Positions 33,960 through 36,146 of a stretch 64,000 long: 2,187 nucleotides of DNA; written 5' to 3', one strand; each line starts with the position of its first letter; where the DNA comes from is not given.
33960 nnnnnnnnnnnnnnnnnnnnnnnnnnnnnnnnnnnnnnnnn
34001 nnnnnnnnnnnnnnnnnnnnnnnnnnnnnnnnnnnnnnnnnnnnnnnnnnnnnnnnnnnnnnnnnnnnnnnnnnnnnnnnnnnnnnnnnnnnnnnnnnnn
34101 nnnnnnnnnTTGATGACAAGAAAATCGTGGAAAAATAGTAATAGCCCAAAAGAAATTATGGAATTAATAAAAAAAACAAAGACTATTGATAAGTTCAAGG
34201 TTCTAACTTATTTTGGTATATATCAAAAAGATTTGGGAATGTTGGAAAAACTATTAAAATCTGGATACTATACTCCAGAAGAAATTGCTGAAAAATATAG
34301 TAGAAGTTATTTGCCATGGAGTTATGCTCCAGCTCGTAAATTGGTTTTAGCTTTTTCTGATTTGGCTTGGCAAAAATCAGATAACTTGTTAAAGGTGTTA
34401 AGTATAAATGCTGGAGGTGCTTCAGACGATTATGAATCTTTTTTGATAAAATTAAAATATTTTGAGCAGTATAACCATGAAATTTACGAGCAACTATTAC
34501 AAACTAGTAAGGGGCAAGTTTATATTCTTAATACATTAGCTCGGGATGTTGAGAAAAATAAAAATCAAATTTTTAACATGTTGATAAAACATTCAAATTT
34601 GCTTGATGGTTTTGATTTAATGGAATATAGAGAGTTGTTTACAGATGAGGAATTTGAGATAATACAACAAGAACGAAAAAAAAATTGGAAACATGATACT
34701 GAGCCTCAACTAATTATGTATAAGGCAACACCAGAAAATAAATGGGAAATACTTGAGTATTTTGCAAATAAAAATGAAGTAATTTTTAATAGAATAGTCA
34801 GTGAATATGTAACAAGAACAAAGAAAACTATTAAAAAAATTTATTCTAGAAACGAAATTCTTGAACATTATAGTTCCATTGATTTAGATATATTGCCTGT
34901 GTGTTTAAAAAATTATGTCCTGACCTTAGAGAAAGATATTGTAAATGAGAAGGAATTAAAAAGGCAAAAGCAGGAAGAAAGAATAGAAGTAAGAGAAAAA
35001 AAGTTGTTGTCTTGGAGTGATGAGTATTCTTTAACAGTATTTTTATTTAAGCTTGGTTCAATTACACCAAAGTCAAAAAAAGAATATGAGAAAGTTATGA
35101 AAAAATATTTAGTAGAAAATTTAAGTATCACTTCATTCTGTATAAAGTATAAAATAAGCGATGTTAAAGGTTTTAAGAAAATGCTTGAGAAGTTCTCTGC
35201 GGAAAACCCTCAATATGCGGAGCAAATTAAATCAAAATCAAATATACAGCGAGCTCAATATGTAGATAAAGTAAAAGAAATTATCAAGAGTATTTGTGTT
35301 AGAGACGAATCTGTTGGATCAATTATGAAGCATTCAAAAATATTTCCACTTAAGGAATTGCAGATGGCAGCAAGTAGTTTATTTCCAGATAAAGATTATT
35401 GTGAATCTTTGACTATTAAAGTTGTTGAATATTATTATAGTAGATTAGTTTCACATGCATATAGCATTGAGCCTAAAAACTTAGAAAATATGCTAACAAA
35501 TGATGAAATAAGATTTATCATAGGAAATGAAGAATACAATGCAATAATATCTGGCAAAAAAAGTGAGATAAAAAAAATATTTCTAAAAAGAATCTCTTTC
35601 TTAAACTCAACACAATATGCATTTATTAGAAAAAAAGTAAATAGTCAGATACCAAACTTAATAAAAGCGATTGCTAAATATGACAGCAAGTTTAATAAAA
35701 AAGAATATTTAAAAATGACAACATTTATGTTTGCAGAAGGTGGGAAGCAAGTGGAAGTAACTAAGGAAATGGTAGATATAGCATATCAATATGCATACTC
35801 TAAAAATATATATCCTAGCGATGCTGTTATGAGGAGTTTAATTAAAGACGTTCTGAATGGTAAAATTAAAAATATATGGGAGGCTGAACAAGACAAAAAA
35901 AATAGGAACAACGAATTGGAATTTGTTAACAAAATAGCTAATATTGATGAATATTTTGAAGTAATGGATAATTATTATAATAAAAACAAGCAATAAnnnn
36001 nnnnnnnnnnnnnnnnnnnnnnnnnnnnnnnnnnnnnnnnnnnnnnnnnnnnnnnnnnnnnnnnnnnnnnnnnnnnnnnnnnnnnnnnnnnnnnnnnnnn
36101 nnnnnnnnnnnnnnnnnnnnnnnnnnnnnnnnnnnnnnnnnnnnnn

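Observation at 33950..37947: AT-rich two-gene ORFan island abutting the 3' end of tRNA-Leu(CAA)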

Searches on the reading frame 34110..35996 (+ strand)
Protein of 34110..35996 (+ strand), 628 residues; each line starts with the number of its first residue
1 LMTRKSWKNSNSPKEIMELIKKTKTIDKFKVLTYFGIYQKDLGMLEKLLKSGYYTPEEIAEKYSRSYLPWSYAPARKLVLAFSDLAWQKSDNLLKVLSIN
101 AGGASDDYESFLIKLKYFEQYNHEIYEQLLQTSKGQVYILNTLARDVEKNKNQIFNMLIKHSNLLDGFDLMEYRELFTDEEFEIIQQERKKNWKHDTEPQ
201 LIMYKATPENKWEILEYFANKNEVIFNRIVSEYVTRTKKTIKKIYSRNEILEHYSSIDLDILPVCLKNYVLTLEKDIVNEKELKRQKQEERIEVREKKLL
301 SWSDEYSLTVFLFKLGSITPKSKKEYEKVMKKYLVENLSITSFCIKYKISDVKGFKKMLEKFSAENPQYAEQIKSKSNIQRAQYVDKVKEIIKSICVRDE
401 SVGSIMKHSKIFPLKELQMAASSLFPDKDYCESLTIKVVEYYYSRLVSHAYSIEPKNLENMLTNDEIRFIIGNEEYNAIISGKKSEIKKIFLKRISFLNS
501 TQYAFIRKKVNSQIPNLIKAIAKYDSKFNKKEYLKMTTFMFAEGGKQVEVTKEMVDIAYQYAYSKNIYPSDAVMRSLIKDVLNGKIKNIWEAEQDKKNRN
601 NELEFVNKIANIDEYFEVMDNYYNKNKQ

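Call 4: search_protein_families(library=pfam, proteins=[window:34110-35996:+], max_evalue=1)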
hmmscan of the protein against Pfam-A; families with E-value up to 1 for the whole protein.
window:34110-35996:+ (628 aa): 0 families

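Call 5: search_protein_families(library=ncbifam, proteins=[window:34110-35996:+], max_evalue=1)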
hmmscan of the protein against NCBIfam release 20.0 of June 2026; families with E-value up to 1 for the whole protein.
window:34110-35996:+ (628 aa): 0 families

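Call 6: search_protein_families(library=phrogs, proteins=[window:34110-35996:+], max_evalue=1)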
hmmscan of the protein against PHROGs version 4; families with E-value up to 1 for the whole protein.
window:34110-35996:+ (628 aa): 2 families
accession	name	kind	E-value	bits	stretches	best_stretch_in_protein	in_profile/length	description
phrog_36176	-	unknown function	0.26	12.6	1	372-395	35-58/67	-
phrog_24433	-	unknown function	0.34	12.1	0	317-331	36-50/56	-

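Call 7: search_protein_families(library=padloc, proteins=[window:34110-35996:+], max_evalue=1)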
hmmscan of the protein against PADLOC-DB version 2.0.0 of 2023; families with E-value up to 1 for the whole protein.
window:34110-35996:+ (628 aa): 0 families

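Call 9: find_homologous_proteins(query=window:34110-35996:+)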
Query window:34110-35996:+ (628 aa): 11 proteins with E <= 0.001 among 8000 candidates.
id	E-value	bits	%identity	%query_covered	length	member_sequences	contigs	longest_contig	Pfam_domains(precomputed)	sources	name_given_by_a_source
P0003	0.0e+0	1361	100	100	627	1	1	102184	-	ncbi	ncbi:MAG: hypothetical protein ACI4L7_04050 [Christensenellales bacterium]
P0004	0.0e+0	1181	86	100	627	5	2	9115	-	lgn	-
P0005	3.2e-237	807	61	97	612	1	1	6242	-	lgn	-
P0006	2.0e-222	758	57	99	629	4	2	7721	-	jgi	-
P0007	6.3e-203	694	53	99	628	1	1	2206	-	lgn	-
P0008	9.5e-187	641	50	99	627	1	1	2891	-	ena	-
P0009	8.3e-170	585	59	72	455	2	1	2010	-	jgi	-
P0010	6.6e-169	582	48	80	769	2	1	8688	-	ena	-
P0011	3.8e-164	566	43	98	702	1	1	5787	-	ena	-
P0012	4.1e-119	417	38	98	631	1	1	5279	-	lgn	-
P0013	5.0e-33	133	29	68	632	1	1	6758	-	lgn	-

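Call 12: find_encoding_contigs(protein=P0004, flank=8000, max_places=3)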
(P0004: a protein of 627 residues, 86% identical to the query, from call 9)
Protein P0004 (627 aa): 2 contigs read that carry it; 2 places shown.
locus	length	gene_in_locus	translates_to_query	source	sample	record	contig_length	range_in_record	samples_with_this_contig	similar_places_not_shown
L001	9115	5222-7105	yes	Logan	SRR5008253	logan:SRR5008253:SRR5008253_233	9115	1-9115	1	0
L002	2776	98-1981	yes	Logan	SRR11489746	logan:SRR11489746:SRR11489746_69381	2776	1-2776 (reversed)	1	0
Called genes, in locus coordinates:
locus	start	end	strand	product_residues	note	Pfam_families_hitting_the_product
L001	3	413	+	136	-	?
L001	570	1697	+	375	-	PF13509:S1_2 (faint), PF23459:S1_RRP5 (faint), PF21710:Spt6_S1 (faint), PF00575:S1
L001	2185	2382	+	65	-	PF00830:Ribosomal_L28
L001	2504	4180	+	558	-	PF00749:tRNA-synt_1c, PF03950:tRNA-synt_1c_C, PF20974:tRNA-synt_1c_C2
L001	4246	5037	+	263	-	PF23441:SDR (weak), PF00106:adh_short, PF08659:KR, PF13561:adh_short_C2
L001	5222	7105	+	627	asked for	-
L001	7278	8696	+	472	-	-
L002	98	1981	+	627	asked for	-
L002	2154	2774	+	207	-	?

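Call 13: find_encoding_contigs(protein=P0006, flank=8000, max_places=3)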
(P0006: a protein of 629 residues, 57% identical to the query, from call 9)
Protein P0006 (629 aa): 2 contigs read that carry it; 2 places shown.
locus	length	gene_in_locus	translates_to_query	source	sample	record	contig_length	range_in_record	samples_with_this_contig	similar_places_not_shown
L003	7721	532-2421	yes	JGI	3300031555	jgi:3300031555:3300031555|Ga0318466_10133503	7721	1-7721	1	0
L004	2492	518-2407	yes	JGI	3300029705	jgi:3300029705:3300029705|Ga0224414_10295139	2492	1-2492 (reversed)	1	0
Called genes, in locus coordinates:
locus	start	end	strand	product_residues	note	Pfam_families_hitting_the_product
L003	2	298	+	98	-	?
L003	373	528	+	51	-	-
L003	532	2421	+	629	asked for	-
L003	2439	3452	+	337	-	-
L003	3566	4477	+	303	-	PF00389:2-Hacid_dh, PF02826:2-Hacid_dh_C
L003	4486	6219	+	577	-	-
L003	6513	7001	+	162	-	-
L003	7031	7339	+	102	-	-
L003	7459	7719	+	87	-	?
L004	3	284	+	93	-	?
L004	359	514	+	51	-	-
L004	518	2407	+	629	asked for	-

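Call 14: find_encoding_contigs(protein=P0010, flank=8000, max_places=3)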
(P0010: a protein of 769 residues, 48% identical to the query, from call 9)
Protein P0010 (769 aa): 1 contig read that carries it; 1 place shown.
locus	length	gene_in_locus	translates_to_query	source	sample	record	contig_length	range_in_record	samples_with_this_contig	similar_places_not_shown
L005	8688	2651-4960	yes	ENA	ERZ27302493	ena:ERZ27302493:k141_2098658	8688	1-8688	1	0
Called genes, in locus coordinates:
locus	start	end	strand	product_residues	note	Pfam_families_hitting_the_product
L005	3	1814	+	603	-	?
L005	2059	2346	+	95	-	-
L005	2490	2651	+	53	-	-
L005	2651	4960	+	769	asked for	-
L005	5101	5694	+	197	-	PF03848:TehB (weak), PF05724:TPMT, PF13489:Methyltransf_23, PF02353:CMAS (weak), PF13847:Methyltransf_31, PF08241:Methyltransf_11, PF08242:Methyltransf_12, PF13649:Methyltransf_25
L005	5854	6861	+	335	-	-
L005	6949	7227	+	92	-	PF15919:HicB_lk_antitox (weak), PF15970:HicB-like_2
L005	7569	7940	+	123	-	PF00164:Ribosom_S12_S23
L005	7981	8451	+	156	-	PF00177:Ribosomal_S7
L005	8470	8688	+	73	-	?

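Call 20: search_solved_structures(query=window:34113-35993:+, max_evalue=10)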
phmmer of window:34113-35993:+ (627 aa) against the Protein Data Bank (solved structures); distinct sequences matched with E-value up to 10: 0.

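Call 28: find_related_loci(query=A2, collection=genome_contigs, flank=10000)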
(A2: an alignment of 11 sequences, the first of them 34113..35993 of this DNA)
Query A2 (627 aa) in genome_contigs; peptide patterns used: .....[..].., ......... (x = any residue, [..] = any of these).
17 stretches matched a pattern; 1 encode a relative of the query (tblastn E <= 1e-3); 1 distinct loci.
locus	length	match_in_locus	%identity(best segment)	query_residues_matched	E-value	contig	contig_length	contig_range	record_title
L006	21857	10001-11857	87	4-622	0e+0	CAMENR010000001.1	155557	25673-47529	MAG: uncultured Clostridia bacterium isolate SRR11489746_bin.94_metaWRAP_v1.3_MAG genome assembly, contig: ERZ11466724.4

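Call 29: find_related_loci(query=A2, collection=viral_contigs, flank=10000)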
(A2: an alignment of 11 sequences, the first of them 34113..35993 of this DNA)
Query A2 (627 aa) in viral_contigs; peptide patterns used: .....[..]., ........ (x = any residue, [..] = any of these).
178 stretches matched a pattern; 1 encode a relative of the query (tblastn E <= 1e-3); 1 distinct loci.
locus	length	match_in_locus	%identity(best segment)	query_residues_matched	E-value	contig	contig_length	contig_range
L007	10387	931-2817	32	4-619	2e-79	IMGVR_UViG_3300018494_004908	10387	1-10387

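Call 43: predict_structure(alignment_id=A2)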
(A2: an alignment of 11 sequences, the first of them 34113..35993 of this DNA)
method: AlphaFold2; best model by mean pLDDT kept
length: 627 residues; sequences in the alignment: 11
mean_pLDDT: 80.6   pTM: 0.43
mean pLDDT of the five models: 80.6, 80.4, 80.3, 77.2, 70.5
residues with pLDDT >= 90: 131; 70-90: 383; 50-70: 80; < 50: 33
segments of 3 or more residues with pLDDT < 50: 233-240, 293-297, 451-454, 589-600
pLDDT, mean of each block of 10 residues (from residue 1): 74 89 80 90 93 87 72 91 91 87 83 93 90 85 84 81 64 75 71 72 78 88 82 45 76 86 87 75 61 49 64 82 89 86 83 87 87 84 85 90 80 92 91 93 75 62 92 86 88 91 86 77 88 80 83 89 88 89 70 45 66 85 59
secondary structure, 60 per line:
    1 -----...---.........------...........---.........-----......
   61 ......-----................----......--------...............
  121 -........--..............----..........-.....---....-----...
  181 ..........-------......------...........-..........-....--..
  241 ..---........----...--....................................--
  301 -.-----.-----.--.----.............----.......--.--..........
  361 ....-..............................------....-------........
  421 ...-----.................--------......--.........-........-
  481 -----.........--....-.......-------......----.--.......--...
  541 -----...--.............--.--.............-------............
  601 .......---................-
elements in order: H12-20 H27-37 H41-49 H55-66 H72-87 H92-97 H106-120 H122-129 H132-145 H150-159 H161-165 H169-172 H178-190 H198-203 H210-220 H222-231 E233-236 E239-242 H246-253 H263-298 H322-334 H339-345 H351-364 H366-395 H402-405 H413-423 H429-445 H454-459 H463-470 H472-479 H486-494 H497-500 H502-508 H516-521 H529-535 E538-540 E546-548 H551-563 H570-581 H589-607 H611-626

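Call 50: fold_search(model_id=the predicted structure, library=viral)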
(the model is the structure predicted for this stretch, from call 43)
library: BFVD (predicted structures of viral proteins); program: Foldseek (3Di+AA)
matches with E <= 10: 222; with E <= 0.001: 0
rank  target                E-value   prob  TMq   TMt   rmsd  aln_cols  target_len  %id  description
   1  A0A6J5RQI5            1.8e-02  0.23  0.09  0.09  31.4       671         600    9  Uncharacterized protein [uncultured Caudovirales phage]
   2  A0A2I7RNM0            1.4e-01  0.15  0.10  0.08  24.9       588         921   10  Coil containing protein [Vibrio phage 1.204.O._10N.222.46.F12]
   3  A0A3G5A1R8            1.5e-01  0.14  0.08  0.11  31.0       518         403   12  Tetratricopeptide repeat protein [Harvfovirus sp.]
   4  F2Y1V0                1.6e-01  0.20  0.12  0.13  25.7       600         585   10  (no name in the UniProt tables at hand)
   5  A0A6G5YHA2            1.6e-01  0.09  0.09  0.08  31.6       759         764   11  (no name in the UniProt tables at hand)
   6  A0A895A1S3            1.8e-01  0.38  0.14  0.19  26.2       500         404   13  MGF 505-1R [African swine fever virus]
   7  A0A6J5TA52            2.3e-01  0.10  0.10  0.09  26.6       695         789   10  Uncharacterized protein [uncultured Caudovirales phage]
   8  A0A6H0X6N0            2.4e-01  0.15  0.13  0.10  27.5       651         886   10  Internal virion protein B [Aeromonas phage PS]
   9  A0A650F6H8            2.5e-01  0.08  0.09  0.10  32.5       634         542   12  (no name in the UniProt tables at hand)
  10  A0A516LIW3            2.7e-01  0.07  0.08  0.06  27.9       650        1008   11  (no name in the UniProt tables at hand)
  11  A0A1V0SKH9            2.8e-01  0.14  0.10  0.13  25.0       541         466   13  Sel1 repeat protein [Klosneuvirus KNV1]
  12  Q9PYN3                3.1e-01  0.25  0.16  0.11  22.8       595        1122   11  ORF163 [Xestia c-nigrum granulosis virus]
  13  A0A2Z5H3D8            3.2e-01  0.10  0.11  0.09  47.1       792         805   11  Internal virion protein C [Escherichia phage SRT7]
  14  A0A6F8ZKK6            3.5e-01  0.10  0.11  0.10  31.5       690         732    8  Phage internal virion protein [Xylella phage Cota]
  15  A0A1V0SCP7            3.8e-01  0.08  0.10  0.08  24.9       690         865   14  Uncharacterized protein [Indivirus ILV1]
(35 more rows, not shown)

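Call 53: find_encoding_contigs(protein=P0012, flank=8000, max_places=2)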
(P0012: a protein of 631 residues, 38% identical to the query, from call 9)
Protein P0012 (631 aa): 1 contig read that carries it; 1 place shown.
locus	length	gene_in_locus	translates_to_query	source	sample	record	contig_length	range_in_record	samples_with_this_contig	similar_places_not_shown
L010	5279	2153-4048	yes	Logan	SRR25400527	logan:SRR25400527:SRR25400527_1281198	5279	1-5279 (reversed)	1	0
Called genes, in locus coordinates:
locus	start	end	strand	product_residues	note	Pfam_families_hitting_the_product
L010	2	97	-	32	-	?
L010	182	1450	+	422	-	PF01225:Mur_ligase, PF08245:Mur_ligase_M, PF02875:Mur_ligase_C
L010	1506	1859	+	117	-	PF07889:DUF1664 (weak), PF12732:YtxH (faint), PF04513:Baculo_PEP_C (weak)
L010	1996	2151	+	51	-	-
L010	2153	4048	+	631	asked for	-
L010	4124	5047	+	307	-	-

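Call 54: find_encoding_contigs(protein=P0013, flank=8000, max_places=2)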
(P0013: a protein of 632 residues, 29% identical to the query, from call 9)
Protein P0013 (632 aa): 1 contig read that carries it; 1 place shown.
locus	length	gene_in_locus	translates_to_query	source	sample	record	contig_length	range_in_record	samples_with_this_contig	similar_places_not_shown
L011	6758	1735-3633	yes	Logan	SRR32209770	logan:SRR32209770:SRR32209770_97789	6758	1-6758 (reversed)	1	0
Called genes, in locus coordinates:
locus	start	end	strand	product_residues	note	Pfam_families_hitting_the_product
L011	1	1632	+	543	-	?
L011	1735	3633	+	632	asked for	-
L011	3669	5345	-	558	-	PF00749:tRNA-synt_1c, PF19269:Anticodon_2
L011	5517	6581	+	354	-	PF13393:tRNA-synt_His (weak), PF03129:HGTP_anticodon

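Call 55: find_encoding_contigs(protein=P0005, flank=8000, max_places=2)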
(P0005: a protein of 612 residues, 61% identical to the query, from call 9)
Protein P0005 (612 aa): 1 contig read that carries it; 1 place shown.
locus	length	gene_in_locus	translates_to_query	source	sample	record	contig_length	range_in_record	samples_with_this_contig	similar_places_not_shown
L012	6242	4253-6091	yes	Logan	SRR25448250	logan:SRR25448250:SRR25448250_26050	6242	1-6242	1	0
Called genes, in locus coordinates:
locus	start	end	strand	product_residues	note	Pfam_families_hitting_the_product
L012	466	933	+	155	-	PF13673:Acetyltransf_10, PF00583:Acetyltransf_1, PF08445:FR47 (faint), PF13508:Acetyltransf_7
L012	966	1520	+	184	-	-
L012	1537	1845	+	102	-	-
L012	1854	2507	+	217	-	-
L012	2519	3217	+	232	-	-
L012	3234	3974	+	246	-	PF13302:Acetyltransf_3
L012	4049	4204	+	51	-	-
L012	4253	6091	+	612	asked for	-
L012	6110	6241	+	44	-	?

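Call 76: fold_search(model_id=the predicted structure, library=pdb)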
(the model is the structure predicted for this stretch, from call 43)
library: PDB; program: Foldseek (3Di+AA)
matches with E <= 10: 369; with E <= 0.001: 0
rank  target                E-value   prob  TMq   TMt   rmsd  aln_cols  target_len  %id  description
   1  5o9z_v                4.1e-02  0.30  0.11  0.10  23.9       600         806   11  Cryo-EM structure of a pre-catalytic human spliceosome primed for activation (B complex) (released 2017-08-16)
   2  7evn_C                5.9e-02  0.28  0.13  0.12  21.4       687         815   10  The cryo-EM structure of the DDX42-SF3b complex (released 2022-08-03)
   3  6xte_A                6.7e-02  0.21  0.11  0.08  24.3       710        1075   10  Human karyopherin RanBP5 (isoform-1) (released 2020-04-22)
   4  8gel_A                7.6e-02  0.13  0.07  0.09  31.6       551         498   14  Cryo-EM structure of synthetic tetrameric building block sC4 (released 2024-03-13)
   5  9hvq_Q                8.6e-02  0.51  0.17  0.14  27.0       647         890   12  Structure of the transcribing Pol II-DSIF-PAF-SPT6-RECQL5 complex (released 2025-07-16)
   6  9rtt_Q                8.6e-02  0.20  0.10  0.09  24.1       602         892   13  Activated Elongation Complex with IWS1 and ELOF1 (released 2025-09-03)
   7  9b3i_A                8.6e-02  0.16  0.10  0.08  24.5       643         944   11  Cryo-EM structure of yeast (Nap1)2-H2A-H2B-Kap114-RanGTP (released 2024-11-27)
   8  4a0c_B                8.9e-02  0.54  0.18  0.12  23.0       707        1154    9  Structure of the CAND1-CUL4B-RBX1 complex (released 2011-11-30)
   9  9l46_A                1.1e-01  0.21  0.11  0.05  26.6       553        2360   12  ATR-ATRIP-bound with AMP-PNP (released 2025-05-21)
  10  8fni_11               1.4e-01  0.30  0.16  0.16  23.1       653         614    9  Cryo-EM structure of RNase-treated RESC-B in trypanosomal RNA editing (released 2023-07-19)
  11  6zwm_A                1.7e-01  0.18  0.13  0.05  30.9       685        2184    9  cryo-EM structure of human mTOR complex 2, overall refinement (released 2020-11-18)
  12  5me3_A                1.7e-01  0.13  0.11  0.08  30.3       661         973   13  Structure of the Scc2 C-terminus (released 2017-01-11)
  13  8qxd_N                1.8e-01  0.23  0.13  0.11  24.5       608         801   10  Cryo-EM structure of the cross-exon pre-B complex (released 2024-05-22)
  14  9n73_LM               2.0e-01  0.15  0.10  0.06  26.6       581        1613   11  SSU processome maturation and disassembly, State G (released 2025-10-29)
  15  8a2q_A                2.2e-01  0.13  0.12  0.08  24.8       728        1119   10  Structure of the DNA-bound FANCD2-FANCI complex containing phosphomimetic FANCI (released 2022-09-07)
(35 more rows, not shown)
